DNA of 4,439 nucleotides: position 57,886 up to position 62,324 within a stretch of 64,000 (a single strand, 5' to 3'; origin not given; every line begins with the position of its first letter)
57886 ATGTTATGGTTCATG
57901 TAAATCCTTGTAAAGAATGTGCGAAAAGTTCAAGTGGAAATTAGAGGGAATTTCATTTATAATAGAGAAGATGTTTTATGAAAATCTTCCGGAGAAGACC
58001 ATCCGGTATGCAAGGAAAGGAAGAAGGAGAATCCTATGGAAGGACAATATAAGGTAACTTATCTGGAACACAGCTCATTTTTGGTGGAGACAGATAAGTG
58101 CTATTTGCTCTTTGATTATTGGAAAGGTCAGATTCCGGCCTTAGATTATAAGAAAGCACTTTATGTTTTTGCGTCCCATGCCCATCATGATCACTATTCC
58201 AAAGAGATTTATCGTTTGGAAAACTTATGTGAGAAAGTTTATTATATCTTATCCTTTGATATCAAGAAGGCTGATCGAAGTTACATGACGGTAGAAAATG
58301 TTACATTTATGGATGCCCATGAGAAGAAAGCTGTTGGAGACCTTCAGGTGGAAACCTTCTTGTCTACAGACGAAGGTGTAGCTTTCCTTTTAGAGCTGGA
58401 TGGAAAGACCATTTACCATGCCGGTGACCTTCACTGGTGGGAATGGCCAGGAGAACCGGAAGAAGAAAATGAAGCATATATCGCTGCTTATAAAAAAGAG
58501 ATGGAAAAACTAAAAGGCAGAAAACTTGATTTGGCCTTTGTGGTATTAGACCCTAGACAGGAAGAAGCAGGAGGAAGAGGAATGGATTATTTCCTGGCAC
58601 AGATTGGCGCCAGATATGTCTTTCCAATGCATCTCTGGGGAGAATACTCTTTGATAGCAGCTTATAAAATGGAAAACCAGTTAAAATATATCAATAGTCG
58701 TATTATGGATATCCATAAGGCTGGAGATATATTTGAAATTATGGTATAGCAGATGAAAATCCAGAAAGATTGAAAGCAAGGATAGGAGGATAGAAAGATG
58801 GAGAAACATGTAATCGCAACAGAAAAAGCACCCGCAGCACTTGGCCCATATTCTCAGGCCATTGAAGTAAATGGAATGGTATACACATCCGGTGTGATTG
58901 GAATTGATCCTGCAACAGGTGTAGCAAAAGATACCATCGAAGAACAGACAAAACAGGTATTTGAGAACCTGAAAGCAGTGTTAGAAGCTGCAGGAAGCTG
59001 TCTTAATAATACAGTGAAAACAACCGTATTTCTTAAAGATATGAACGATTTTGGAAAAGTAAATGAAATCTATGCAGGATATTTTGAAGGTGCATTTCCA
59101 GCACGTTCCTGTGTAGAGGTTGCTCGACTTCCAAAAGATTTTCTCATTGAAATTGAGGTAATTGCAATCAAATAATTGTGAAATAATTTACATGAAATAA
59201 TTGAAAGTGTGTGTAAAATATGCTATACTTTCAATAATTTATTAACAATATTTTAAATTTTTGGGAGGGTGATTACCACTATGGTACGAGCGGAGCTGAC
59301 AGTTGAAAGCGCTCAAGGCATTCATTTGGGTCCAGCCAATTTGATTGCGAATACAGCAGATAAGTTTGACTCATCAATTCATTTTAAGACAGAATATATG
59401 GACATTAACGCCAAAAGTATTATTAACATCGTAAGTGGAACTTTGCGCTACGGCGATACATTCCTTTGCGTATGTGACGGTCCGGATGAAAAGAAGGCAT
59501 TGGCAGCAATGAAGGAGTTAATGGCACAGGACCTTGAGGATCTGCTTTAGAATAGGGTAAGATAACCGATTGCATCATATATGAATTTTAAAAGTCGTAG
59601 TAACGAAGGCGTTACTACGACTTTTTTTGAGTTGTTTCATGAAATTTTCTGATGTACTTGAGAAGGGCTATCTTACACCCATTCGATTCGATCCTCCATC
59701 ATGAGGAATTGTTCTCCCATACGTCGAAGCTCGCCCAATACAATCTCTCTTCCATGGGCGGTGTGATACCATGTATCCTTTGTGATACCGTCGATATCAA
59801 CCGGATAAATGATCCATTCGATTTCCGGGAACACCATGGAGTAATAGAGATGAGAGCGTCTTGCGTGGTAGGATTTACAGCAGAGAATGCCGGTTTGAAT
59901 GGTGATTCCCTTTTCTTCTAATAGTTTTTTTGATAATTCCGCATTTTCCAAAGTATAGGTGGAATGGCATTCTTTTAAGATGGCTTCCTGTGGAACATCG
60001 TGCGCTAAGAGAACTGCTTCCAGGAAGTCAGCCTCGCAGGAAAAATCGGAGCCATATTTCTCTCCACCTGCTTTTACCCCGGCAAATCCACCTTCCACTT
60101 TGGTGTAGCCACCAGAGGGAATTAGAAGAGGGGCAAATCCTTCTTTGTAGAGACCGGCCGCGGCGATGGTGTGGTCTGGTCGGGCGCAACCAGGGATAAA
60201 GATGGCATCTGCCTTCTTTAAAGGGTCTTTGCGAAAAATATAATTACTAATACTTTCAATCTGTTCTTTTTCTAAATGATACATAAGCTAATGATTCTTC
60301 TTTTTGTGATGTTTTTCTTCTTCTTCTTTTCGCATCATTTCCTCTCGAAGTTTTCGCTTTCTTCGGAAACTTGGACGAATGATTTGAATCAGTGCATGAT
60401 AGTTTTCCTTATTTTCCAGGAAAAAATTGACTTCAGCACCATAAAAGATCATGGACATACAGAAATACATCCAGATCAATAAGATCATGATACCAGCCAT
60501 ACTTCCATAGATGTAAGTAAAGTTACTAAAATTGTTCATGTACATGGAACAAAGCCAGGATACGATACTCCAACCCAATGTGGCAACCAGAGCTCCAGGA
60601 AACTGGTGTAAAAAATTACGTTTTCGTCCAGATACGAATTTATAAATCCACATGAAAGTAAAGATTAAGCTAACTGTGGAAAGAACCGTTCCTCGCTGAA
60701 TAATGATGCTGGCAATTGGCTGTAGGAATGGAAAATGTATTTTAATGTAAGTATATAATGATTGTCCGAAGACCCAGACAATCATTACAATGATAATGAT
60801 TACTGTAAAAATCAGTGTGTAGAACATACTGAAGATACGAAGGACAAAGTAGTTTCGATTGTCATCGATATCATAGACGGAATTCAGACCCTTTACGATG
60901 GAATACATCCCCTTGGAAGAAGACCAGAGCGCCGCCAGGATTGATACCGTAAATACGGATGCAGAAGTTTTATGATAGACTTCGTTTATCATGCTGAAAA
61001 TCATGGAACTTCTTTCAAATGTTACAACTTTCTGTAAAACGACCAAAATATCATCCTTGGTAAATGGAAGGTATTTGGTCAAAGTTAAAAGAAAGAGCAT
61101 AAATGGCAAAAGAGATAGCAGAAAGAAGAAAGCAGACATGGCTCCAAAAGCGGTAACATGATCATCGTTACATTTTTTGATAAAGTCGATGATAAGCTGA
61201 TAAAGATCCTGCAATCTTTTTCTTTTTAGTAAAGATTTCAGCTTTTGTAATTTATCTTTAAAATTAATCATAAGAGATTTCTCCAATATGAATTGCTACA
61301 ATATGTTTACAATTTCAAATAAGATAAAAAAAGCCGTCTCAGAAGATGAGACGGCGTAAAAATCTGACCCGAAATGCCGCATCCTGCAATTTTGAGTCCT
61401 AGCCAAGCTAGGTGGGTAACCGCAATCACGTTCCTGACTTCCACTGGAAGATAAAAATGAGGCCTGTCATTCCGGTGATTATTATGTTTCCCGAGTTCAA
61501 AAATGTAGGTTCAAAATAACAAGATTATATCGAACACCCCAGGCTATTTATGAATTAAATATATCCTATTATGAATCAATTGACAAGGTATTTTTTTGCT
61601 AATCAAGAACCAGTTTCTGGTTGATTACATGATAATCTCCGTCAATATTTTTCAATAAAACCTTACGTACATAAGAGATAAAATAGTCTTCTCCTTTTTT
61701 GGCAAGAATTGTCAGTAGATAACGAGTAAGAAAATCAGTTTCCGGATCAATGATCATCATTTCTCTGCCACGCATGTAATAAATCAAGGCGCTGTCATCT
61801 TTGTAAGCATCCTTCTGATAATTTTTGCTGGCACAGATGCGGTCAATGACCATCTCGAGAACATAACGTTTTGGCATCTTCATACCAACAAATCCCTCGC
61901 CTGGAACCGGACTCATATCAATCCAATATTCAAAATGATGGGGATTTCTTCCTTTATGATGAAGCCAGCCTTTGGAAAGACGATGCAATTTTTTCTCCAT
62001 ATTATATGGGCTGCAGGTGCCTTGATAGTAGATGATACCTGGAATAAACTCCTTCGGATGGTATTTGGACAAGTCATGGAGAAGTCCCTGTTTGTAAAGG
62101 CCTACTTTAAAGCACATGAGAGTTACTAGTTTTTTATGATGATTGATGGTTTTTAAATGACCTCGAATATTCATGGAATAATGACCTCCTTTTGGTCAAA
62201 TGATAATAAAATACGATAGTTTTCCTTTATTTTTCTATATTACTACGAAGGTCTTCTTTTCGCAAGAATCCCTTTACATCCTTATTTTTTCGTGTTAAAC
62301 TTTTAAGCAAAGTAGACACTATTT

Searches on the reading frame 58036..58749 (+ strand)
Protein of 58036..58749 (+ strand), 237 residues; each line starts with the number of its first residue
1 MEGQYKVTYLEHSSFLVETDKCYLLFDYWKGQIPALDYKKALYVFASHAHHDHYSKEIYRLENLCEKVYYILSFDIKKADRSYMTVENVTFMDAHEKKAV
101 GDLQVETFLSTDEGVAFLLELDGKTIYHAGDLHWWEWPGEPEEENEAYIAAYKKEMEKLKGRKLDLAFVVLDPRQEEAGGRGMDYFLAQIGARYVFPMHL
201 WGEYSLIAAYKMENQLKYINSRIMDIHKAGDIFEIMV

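Call 45: search_protein_families(library=pfam, proteins=[window:58036-58749:+], max_evalue=0.00001)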
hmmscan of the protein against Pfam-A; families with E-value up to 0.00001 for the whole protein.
window:58036-58749:+ (237 aa): 1 family
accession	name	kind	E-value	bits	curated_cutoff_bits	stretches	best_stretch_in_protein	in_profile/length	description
PF13483.12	Lactamase_B_3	-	5.4e-12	46.4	24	1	6-133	1-112/160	Beta-lactamase superfamily domain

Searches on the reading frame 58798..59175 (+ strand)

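Call 45: search_protein_families(library=pfam, proteins=[window:58798-59175:+], max_evalue=0.00001)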
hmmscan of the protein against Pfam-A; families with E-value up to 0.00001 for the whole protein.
window:58798-59175:+ (125 aa): 1 family
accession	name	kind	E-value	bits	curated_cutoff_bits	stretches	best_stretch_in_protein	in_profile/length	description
PF01042.26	Ribonuc_L-PSP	-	5.5e-44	149.5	27.3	1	8-124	1-120/121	Endoribonuclease L-PSP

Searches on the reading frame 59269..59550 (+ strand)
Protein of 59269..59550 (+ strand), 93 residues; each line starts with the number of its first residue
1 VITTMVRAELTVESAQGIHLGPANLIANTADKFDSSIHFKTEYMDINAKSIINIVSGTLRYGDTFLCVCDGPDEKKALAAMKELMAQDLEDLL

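Call 45: search_protein_families(library=pfam, proteins=[window:59269-59550:+], max_evalue=0.00001)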
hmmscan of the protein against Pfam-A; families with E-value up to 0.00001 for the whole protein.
window:59269-59550:+ (93 aa): 1 family
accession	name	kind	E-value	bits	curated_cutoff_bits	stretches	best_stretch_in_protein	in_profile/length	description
PF00381.24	PTS-HPr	-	6.3e-20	71.5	23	1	7-86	2-80/81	PTS HPr component phosphorylation site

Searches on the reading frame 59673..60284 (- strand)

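Call 45: search_protein_families(library=pfam, proteins=[window:59673-60284:-], max_evalue=0.00001)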
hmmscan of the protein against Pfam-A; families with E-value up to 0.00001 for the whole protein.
window:59673-60284:- (203 aa): 1 family
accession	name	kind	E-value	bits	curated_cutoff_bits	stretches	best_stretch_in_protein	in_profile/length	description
PF02698.23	DUF218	-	3e-15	56.7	27.6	1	26-166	1-113/133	DUF218 domain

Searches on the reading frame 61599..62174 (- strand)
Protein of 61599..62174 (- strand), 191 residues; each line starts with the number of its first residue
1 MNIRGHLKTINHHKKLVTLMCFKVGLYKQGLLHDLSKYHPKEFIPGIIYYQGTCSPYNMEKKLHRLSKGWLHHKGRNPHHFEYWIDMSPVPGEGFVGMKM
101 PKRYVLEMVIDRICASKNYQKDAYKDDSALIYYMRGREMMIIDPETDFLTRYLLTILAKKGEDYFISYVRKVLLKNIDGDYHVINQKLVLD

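Call 45: search_protein_families(library=pfam, proteins=[window:61599-62174:-], max_evalue=0.00001)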
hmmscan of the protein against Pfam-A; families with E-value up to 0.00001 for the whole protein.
window:61599-62174:- (191 aa): 1 family
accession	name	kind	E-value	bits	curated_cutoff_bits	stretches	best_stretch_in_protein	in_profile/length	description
PF18907.5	DUF5662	-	9.2e-35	120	27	1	4-147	3-147/156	Family of unknown function (DUF5662)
